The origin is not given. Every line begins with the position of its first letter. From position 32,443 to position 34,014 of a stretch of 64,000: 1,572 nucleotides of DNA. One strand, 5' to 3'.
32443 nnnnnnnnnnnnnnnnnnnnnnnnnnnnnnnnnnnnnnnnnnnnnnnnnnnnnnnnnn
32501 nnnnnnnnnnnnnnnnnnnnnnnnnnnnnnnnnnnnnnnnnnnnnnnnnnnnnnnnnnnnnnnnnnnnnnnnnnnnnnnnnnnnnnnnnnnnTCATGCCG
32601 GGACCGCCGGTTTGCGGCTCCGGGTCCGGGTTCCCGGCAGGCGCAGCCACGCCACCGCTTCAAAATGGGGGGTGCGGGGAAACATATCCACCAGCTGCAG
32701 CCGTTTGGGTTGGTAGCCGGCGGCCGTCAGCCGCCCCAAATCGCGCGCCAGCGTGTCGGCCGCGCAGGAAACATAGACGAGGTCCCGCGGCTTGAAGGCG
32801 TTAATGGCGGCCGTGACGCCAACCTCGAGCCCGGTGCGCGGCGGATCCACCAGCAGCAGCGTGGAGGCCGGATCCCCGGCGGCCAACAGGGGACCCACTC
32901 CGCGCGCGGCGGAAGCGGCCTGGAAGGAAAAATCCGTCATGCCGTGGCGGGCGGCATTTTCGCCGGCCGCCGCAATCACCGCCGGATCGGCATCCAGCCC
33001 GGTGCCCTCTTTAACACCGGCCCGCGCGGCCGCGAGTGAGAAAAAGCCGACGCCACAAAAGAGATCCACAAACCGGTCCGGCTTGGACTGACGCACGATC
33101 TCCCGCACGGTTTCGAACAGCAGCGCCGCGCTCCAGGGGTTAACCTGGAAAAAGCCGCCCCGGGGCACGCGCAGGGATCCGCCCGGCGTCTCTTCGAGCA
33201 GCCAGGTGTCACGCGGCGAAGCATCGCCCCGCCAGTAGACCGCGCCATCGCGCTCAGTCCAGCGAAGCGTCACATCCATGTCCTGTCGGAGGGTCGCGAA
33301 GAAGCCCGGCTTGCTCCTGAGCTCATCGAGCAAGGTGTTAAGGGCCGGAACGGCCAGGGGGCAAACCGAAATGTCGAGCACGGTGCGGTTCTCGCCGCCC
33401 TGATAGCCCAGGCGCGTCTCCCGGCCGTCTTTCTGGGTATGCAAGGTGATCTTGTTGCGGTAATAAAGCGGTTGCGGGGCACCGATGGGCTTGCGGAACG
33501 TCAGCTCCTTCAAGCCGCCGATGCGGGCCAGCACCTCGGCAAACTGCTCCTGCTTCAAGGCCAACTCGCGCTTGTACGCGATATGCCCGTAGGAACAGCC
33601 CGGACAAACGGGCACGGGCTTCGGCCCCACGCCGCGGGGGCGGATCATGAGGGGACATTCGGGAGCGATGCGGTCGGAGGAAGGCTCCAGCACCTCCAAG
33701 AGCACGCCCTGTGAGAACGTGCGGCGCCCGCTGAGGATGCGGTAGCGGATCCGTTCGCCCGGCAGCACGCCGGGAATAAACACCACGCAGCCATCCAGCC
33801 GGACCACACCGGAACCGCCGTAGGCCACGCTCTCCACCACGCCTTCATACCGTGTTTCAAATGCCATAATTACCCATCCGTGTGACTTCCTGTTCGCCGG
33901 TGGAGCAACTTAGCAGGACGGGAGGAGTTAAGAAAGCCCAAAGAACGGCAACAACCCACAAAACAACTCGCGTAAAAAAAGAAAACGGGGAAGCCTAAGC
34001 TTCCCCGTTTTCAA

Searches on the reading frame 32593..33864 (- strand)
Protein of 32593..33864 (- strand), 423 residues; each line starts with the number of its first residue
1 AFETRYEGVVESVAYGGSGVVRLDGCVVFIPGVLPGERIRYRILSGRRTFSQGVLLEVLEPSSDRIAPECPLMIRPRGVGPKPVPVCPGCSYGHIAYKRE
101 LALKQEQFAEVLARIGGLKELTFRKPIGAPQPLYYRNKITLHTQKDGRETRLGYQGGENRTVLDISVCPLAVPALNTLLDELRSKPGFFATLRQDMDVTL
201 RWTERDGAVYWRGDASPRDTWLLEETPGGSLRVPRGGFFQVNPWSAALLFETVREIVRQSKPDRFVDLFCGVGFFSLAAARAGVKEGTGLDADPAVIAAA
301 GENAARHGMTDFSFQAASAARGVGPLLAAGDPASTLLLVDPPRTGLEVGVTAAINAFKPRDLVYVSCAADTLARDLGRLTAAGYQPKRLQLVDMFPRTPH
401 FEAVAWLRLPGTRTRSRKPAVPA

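Call 12: search_protein_families(library=pfam, proteins=[window:32593-33864:-], max_evalue=0.001)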
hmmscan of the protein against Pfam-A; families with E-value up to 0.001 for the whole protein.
window:32593-33864:- (423 aa): 5 families
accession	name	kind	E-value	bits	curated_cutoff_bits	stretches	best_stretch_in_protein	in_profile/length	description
PF05958.17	tRNA_U5-meth_tr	-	1.4e-13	51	23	1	337-407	287-354/357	tRNA (Uracil-5-)-methyltransferase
PF13847.12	Methyltransf_31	-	3e-07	30.7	27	1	263-319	5-63/145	Methyltransferase domain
PF06325.19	PrmA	-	8.1e-06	26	22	1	259-315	161-214/296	Ribosomal protein L11 methyltransferase (PrmA)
PF13649.12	Methyltransf_25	-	6.1e-05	24.1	27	1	266-320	2-56/97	Methyltransferase domain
PF03602.21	Cons_hypoth95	-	0.00062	19.9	24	1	250-347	33-127/182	Conserved hypothetical protein 95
